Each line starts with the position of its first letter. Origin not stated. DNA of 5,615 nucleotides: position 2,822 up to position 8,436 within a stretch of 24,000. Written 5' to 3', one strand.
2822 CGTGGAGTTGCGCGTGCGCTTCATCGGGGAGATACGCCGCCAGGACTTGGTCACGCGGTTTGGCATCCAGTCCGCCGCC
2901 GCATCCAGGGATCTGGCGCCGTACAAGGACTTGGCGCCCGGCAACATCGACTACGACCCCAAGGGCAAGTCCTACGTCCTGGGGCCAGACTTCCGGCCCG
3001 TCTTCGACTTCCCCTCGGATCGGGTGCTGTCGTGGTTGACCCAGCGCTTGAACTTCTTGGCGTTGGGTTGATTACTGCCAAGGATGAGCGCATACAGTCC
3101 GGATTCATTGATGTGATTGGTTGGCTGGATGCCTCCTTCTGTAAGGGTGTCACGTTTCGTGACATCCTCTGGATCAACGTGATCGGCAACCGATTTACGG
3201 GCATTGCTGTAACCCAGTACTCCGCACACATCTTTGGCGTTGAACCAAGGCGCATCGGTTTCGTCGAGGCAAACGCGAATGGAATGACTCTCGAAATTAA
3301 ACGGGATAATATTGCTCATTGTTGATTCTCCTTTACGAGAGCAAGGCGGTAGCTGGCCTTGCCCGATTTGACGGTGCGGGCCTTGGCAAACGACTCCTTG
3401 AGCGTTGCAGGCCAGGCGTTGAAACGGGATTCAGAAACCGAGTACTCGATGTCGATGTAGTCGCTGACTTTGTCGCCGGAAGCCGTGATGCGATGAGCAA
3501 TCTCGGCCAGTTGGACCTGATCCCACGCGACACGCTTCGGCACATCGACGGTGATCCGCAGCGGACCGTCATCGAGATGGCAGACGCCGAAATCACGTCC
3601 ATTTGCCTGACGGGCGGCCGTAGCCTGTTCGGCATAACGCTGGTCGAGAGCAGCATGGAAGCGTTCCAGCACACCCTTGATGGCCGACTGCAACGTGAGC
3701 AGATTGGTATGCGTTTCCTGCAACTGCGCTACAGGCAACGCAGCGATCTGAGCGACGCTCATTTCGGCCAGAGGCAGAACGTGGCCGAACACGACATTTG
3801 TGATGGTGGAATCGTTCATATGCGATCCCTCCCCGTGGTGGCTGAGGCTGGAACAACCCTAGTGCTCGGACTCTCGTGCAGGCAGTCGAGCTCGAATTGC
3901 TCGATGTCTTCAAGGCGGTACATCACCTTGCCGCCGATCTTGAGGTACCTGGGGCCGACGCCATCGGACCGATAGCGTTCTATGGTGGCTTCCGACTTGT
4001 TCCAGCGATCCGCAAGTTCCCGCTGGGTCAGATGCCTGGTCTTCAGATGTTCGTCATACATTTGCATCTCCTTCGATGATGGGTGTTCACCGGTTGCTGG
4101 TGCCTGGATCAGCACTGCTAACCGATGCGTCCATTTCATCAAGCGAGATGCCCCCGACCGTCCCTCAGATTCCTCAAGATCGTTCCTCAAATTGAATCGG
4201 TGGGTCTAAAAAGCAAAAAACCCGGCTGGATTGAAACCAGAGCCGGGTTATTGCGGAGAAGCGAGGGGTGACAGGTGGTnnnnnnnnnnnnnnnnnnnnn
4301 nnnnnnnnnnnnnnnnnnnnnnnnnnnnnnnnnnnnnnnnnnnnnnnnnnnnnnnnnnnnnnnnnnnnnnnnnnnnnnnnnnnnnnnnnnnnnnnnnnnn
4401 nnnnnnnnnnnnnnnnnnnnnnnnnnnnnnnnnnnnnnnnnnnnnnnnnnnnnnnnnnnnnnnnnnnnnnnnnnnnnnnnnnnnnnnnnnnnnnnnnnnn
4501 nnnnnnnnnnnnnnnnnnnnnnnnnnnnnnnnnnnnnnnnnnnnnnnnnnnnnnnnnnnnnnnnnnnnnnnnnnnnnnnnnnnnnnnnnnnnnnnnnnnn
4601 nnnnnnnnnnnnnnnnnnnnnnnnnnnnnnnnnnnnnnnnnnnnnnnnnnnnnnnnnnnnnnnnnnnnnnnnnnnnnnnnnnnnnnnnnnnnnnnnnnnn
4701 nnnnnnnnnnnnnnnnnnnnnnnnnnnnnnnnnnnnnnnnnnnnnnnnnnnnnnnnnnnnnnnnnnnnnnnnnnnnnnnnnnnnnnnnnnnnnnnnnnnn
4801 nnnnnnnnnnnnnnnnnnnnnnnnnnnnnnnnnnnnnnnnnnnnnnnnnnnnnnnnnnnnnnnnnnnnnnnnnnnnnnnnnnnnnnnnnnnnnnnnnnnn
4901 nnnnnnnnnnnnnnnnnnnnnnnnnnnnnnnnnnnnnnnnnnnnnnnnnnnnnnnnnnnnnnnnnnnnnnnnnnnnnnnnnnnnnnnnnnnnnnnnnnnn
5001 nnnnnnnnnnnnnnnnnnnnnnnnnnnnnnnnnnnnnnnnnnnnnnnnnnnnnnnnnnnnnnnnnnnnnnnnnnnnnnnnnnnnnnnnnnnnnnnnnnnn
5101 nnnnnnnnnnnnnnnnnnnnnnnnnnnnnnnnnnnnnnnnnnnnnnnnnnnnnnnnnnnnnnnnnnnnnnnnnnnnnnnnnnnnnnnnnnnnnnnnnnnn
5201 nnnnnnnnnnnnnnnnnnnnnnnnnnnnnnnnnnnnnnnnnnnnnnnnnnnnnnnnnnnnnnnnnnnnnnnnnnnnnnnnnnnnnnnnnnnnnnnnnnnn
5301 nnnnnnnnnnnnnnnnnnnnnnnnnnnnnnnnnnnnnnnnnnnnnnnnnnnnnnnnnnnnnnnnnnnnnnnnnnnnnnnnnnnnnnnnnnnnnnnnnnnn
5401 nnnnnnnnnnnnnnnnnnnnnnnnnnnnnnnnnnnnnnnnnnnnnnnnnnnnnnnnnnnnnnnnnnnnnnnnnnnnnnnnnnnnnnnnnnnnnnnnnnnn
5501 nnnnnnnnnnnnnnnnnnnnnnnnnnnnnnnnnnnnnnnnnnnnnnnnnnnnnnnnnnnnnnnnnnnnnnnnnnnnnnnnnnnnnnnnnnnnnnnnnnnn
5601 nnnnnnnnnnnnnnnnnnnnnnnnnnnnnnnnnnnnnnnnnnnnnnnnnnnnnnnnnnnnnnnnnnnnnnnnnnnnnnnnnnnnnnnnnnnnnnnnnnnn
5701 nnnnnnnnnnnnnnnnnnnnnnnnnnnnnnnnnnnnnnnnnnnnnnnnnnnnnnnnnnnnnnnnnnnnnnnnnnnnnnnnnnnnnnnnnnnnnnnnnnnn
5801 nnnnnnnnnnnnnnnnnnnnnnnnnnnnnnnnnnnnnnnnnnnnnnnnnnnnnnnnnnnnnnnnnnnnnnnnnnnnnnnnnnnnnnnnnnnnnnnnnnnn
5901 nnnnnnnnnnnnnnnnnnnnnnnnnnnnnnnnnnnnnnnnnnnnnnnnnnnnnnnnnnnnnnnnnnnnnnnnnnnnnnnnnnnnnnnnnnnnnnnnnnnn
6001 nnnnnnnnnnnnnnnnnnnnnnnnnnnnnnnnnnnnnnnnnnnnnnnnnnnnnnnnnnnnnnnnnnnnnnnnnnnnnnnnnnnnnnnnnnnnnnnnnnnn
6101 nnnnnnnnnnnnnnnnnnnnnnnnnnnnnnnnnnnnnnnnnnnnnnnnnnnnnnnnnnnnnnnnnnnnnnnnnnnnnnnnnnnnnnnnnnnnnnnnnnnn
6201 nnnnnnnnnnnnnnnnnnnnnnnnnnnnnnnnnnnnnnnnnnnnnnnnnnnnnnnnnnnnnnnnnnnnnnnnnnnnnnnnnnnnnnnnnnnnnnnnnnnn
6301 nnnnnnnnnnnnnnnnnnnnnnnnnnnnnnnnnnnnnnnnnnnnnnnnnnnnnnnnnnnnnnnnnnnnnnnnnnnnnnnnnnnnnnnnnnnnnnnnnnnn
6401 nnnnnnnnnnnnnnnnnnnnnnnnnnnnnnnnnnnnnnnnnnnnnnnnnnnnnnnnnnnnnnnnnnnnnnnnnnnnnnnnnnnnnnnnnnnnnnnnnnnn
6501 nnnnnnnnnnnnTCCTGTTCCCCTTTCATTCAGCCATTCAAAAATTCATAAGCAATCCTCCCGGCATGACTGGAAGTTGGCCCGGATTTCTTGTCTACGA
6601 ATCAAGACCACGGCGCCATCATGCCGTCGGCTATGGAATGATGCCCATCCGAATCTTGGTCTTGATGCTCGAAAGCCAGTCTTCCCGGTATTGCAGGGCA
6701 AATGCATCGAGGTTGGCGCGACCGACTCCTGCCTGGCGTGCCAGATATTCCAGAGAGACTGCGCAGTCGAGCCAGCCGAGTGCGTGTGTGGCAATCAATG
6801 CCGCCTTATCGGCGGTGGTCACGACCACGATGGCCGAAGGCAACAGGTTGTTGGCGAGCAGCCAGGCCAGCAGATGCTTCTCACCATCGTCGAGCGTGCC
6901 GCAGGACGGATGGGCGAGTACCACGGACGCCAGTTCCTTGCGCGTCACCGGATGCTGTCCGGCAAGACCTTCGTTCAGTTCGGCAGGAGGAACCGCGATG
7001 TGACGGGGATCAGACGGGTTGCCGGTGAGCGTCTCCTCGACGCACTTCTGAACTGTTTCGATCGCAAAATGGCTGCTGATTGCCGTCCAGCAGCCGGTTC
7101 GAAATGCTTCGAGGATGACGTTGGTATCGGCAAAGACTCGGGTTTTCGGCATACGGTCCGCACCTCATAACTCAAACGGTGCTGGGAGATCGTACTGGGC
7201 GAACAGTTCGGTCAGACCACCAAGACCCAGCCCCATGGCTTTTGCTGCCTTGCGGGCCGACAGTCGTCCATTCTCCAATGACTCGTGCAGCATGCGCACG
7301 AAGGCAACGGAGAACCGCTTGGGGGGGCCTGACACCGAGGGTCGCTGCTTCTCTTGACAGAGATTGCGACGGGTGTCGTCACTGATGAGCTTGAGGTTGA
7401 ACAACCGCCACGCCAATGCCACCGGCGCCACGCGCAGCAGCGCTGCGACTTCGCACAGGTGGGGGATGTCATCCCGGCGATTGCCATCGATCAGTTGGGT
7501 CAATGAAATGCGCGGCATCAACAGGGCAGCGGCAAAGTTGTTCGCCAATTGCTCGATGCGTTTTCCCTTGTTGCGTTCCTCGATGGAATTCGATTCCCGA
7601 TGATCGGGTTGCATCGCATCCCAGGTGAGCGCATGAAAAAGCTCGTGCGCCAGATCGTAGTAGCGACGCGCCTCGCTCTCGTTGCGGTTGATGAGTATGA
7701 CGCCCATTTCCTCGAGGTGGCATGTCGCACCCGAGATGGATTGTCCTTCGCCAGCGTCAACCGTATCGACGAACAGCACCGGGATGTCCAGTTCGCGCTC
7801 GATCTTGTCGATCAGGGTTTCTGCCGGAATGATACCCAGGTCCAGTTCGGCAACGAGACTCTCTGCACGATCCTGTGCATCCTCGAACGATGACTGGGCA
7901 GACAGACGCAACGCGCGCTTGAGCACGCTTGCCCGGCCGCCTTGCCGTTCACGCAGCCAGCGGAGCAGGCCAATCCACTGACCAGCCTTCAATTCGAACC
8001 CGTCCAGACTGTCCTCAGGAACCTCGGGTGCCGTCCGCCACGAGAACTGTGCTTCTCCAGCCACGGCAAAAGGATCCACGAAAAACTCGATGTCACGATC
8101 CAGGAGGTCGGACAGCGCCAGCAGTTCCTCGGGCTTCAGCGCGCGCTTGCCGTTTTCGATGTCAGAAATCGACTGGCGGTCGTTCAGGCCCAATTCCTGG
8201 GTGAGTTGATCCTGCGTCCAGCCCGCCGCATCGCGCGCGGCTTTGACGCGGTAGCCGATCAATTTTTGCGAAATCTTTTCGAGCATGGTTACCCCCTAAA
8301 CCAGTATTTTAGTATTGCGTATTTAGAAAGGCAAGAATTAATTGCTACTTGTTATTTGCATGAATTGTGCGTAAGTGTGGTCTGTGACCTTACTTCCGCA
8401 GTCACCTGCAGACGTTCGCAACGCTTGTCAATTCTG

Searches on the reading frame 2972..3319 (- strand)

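Call 6: search_protein_families(library=pfam, proteins=[window:2972-3319:-], max_evalue=0.01)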
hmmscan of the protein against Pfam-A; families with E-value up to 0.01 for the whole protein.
window:2972-3319:- (115 aa): 1 family
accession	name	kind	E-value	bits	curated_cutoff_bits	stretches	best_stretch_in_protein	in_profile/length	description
PF02498.22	Bro-N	-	1.3e-23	83.9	25.6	1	14-97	2-93/96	BRO family, N-terminal domain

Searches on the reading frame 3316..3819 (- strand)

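Call 6: search_protein_families(library=pfam, proteins=[window:3316-3819:-], max_evalue=0.01)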
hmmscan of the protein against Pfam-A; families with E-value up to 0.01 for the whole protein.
window:3316-3819:- (167 aa): 0 families

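Call 14: search_protein_families(library=ncbifam, proteins=[window:3316-3819:-], max_evalue=0.01)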
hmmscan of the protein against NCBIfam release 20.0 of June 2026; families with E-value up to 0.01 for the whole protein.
window:3316-3819:- (167 aa): 0 families

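Call 49: search_protein_families(library=phrogs, proteins=[window:3316-3819:-], max_evalue=0.001)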
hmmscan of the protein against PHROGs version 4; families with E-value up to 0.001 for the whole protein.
window:3316-3819:- (167 aa): 1 family
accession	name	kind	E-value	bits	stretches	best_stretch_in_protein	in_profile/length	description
phrog_2480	-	unknown function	2.3e-29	103.4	1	17-165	4-151/152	-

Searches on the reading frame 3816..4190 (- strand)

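Call 6: search_protein_families(library=pfam, proteins=[window:3816-4190:-], max_evalue=0.01)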
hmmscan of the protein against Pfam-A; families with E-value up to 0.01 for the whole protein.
window:3816-4190:- (124 aa): 2 families
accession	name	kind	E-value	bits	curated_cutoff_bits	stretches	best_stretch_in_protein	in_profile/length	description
PF12728.13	HTH_17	-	6.3e-07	30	27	1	54-99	2-46/51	Helix-turn-helix domain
PF17420.7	GP17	-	0.0082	16.7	25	0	38-70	51-83/98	Superinfection exclusion gene product 17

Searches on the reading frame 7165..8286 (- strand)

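Call 7: search_protein_families(library=pfam, proteins=[window:7165-8286:-], max_evalue=0.01)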
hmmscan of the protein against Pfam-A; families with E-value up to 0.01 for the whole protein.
window:7165-8286:- (373 aa): 4 families
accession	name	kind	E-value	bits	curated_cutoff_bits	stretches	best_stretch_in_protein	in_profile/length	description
PF06114.19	Peptidase_M78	-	3.9e-12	46.5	22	1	187-295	23-122/123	IrrE N-terminal-like domain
PF01381.28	HTH_3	-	5.2e-12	46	23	1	14-69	1-55/55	Helix-turn-helix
PF13560.12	HTH_31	-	3.8e-09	37.2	27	1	11-65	3-57/64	Helix-turn-helix domain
PF12844.13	HTH_19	-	1.9e-07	31.3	30.2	1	11-62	1-51/64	Helix-turn-helix domain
